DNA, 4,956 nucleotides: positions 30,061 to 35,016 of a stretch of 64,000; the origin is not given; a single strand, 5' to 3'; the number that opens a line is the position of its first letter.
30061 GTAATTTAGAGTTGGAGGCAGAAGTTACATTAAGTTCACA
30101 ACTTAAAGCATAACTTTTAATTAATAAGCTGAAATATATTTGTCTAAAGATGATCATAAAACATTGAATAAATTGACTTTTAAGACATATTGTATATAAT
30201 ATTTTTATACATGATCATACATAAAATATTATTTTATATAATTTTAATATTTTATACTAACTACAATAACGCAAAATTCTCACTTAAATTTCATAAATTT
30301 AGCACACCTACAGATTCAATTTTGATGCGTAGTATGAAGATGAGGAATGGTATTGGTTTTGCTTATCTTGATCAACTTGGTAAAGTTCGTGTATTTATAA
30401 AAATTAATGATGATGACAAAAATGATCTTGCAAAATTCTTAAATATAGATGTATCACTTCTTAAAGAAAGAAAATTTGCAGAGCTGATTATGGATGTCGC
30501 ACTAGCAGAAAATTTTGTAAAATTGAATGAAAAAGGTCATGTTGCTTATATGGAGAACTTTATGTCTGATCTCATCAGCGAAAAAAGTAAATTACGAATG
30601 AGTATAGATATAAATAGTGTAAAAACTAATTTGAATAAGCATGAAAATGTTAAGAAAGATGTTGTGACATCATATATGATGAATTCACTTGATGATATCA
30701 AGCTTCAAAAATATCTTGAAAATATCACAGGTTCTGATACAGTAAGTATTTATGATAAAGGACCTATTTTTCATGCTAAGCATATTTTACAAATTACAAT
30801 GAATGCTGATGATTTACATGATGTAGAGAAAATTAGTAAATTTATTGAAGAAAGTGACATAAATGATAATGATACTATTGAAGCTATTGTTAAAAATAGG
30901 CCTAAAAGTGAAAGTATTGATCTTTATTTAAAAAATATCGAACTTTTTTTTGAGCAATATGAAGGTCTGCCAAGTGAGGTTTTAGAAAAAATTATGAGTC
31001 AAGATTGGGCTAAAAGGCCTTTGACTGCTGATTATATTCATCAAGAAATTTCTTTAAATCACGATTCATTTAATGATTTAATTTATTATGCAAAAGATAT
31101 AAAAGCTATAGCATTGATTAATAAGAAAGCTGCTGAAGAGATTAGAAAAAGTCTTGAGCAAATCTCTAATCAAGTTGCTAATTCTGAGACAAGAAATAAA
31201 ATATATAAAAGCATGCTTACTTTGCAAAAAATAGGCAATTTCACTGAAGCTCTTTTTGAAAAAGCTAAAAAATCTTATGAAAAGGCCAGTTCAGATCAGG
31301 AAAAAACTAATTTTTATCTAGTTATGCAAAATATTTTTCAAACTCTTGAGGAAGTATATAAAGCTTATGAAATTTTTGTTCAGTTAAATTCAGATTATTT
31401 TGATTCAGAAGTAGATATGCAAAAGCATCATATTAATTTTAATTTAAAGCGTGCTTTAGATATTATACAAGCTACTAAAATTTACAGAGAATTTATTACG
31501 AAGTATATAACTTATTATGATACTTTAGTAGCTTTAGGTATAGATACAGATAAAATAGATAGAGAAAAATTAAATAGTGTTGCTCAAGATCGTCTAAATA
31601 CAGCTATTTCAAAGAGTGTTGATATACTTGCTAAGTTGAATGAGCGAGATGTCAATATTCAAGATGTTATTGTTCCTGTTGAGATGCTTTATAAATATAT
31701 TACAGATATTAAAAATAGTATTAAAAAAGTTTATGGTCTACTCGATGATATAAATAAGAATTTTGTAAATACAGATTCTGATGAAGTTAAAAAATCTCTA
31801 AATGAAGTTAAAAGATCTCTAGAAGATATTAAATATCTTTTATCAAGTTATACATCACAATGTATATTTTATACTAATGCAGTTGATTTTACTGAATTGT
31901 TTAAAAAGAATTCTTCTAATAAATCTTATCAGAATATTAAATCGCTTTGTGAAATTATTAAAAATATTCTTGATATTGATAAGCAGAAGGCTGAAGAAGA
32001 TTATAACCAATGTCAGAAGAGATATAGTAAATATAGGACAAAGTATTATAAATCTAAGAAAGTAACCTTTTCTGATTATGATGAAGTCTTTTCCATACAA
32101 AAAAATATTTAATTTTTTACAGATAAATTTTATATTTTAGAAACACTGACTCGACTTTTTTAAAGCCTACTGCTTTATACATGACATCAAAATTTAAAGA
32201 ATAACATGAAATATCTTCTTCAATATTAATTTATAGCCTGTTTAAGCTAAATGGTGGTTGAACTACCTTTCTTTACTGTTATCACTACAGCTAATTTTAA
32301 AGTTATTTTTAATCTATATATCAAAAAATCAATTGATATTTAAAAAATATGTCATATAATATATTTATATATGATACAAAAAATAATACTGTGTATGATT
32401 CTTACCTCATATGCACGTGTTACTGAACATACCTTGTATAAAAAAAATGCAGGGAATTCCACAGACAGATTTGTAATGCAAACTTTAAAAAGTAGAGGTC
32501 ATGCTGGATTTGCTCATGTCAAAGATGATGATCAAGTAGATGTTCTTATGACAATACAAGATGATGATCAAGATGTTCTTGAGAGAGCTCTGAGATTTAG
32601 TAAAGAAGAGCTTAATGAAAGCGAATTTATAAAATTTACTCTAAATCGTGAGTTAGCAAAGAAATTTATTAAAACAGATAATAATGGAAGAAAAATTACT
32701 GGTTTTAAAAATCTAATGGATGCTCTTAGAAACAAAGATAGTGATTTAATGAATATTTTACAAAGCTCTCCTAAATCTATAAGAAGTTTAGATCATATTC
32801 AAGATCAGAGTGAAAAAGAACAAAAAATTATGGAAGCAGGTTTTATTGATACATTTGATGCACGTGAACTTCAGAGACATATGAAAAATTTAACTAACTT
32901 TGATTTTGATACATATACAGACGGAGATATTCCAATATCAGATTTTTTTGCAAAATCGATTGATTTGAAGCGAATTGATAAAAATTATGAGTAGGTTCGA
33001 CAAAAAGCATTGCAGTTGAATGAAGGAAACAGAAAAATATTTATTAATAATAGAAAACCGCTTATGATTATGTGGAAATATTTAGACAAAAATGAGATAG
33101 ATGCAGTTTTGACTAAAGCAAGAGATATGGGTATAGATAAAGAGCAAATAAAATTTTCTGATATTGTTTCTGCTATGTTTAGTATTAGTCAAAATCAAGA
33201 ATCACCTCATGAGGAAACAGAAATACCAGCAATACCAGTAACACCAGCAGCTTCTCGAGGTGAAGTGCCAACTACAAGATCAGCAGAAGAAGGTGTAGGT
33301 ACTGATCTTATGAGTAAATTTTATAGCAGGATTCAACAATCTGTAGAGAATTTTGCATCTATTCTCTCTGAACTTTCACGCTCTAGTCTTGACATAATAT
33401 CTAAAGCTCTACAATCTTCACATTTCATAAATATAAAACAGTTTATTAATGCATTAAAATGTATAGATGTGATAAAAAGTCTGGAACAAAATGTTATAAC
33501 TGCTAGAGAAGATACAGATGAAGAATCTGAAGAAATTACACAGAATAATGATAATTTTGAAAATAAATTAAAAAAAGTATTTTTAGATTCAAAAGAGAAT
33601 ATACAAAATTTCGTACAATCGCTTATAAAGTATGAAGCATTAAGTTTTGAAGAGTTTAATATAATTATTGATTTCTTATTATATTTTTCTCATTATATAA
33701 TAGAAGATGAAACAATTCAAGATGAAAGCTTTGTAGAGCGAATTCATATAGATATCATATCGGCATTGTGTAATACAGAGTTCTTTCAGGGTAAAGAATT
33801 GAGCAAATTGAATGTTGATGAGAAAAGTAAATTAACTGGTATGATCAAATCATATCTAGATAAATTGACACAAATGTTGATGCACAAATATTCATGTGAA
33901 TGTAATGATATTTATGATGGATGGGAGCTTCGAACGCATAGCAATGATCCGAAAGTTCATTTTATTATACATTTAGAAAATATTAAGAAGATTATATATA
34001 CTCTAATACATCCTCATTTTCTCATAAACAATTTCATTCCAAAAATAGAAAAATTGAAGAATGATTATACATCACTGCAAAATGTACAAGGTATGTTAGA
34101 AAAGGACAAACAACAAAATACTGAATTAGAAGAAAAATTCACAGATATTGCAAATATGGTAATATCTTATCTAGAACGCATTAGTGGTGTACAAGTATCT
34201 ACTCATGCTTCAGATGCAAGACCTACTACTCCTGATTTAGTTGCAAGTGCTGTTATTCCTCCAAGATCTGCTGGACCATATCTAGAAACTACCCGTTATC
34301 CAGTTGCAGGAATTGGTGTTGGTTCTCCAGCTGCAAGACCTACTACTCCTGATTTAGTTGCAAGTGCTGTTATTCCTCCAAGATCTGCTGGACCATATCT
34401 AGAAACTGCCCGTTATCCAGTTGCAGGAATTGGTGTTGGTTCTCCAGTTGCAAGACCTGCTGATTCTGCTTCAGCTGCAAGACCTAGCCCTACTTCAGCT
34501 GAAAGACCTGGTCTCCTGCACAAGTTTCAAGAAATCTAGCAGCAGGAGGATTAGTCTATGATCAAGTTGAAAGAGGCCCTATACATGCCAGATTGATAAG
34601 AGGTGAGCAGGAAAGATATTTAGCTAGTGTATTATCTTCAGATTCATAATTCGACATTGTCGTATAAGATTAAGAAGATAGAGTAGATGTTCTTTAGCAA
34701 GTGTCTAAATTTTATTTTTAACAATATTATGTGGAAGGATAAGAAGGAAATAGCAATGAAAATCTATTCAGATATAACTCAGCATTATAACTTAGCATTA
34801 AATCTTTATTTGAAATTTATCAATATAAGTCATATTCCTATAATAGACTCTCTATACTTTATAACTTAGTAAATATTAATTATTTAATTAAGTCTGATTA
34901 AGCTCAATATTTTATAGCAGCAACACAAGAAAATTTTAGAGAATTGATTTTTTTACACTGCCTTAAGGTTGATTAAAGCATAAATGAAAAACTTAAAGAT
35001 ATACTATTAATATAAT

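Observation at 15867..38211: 22-kb island encoding a paralogous family of secreted proteins with a conserved N-terminal domain and hypervariable, repeat-bearing C-termini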

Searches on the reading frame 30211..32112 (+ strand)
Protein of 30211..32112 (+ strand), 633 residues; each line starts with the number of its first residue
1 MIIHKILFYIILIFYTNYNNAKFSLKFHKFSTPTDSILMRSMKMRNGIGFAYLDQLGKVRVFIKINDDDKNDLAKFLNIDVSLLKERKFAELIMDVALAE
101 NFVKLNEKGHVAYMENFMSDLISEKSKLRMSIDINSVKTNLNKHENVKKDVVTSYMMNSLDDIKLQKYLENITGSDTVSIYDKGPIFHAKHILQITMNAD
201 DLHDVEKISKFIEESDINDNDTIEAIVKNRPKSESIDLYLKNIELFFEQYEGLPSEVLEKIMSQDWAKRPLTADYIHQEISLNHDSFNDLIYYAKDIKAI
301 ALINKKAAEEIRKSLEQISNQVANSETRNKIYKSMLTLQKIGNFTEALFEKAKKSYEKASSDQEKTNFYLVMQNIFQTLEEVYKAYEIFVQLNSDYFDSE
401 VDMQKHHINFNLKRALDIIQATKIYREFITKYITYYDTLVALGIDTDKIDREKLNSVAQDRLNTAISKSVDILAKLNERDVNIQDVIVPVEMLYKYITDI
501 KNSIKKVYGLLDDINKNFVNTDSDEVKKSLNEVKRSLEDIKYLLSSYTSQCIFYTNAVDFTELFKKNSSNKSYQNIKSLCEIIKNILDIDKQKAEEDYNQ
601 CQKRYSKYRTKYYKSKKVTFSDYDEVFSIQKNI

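Call 7: search_protein_families(library=pfam, proteins=[window:30211-32112:+], max_evalue=1)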
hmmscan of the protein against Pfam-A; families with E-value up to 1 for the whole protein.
window:30211-32112:+ (633 aa): 1 family
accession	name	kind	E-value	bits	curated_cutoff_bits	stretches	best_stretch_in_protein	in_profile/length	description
PF08649.15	DASH_Dad1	-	0.26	12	31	0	496-518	9-31/55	DASH complex subunit Dad1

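Call 8: search_protein_families(library=ncbifam, proteins=[window:30211-32112:+], max_evalue=1)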
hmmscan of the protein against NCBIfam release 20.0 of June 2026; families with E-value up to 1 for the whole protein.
window:30211-32112:+ (633 aa): 3 families
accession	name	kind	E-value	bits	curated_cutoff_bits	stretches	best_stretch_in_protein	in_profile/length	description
TIGR00996.1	Mtu_fam_mce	paralog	0.017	14.3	140.5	1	459-546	166-252/291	MCE family protein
TIGR02180.1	GRX_euk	equivalog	0.12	12.6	87.25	0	137-178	15-55/84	glutaredoxin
NF045930.1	Cytc6PetJCyano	equivalog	0.78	9.7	135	1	289-355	48-109/110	cytochrome c6 PetJ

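Call 70: search_protein_families(library=phrogs, proteins=[window:30211-32112:+], max_evalue=0.01)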
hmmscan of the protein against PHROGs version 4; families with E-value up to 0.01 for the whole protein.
window:30211-32112:+ (633 aa): 0 families

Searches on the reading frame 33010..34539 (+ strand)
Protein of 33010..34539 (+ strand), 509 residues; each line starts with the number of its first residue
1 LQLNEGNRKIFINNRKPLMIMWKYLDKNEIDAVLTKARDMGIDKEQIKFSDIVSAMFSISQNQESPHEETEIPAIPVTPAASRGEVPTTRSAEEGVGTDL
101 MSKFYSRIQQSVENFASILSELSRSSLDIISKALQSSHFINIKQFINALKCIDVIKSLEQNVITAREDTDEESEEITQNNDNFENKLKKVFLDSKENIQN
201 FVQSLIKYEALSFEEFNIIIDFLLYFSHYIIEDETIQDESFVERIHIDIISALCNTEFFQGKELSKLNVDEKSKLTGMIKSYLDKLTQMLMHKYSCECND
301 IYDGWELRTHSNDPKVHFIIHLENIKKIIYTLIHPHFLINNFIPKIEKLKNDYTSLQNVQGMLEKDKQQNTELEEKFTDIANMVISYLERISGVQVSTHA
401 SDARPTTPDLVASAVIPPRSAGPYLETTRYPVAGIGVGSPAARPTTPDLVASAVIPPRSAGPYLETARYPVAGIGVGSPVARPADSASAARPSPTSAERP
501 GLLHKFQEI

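Call 7: search_protein_families(library=pfam, proteins=[window:33010-34539:+], max_evalue=1)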
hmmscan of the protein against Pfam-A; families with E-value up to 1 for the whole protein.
window:33010-34539:+ (509 aa): 9 families
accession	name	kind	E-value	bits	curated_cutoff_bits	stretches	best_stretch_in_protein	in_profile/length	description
PF01390.26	SEA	-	0.01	16.4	26.4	1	170-228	20-75/106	SEA domain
PF06784.16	UPF0240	-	0.053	14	25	1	162-200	43-81/173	Uncharacterised protein family (UPF0240)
PF08671.16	SinI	-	0.081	13.2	31.4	1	35-48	10-23/28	Anti-repressor SinI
PF03561.21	Allantoicase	-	0.14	12.3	27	1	290-347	25-81/155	Allantoicase repeat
PF04863.19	EGF_alliinase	-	0.27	12.1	25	1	280-305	23-46/55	Alliinase EGF-like domain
PF06595.17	BDV_P24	-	0.32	11.3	27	0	347-398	67-118/202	Borna disease virus P24 protein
PF21865.2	TLN1-like_RS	-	0.34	11.5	27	1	109-185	6-80/165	Talin 1-like, rod segment domain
PF25195.1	DPC2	-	0.47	11.3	70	0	265-288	27-52/105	Diatom pyrenoid component 2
PF03255.19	ACCA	-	0.99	8.9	23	1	342-412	4-73/310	Acetyl co-enzyme A carboxylase carboxyltransferase-like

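Call 8: search_protein_families(library=ncbifam, proteins=[window:33010-34539:+], max_evalue=1)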
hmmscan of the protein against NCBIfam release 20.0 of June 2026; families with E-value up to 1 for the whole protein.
window:33010-34539:+ (509 aa): 1 family
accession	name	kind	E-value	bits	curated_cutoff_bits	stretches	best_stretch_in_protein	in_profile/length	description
NF004473.0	PRK05807.1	equivalog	0.028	14.8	178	1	156-201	74-119/136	S1 domain-containing RNA-binding protein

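Call 70: search_protein_families(library=phrogs, proteins=[window:33010-34539:+], max_evalue=0.01)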
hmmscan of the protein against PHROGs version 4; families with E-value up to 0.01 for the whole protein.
window:33010-34539:+ (509 aa): 0 families

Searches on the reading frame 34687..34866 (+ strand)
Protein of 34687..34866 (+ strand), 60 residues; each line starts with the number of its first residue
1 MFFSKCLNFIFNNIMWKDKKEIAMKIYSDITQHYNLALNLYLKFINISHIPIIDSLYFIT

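Call 86: search_protein_families(library=pfam, proteins=[window:34687-34866:+], max_evalue=0.01)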
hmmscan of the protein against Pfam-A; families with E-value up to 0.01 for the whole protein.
window:34687-34866:+ (60 aa): 0 families
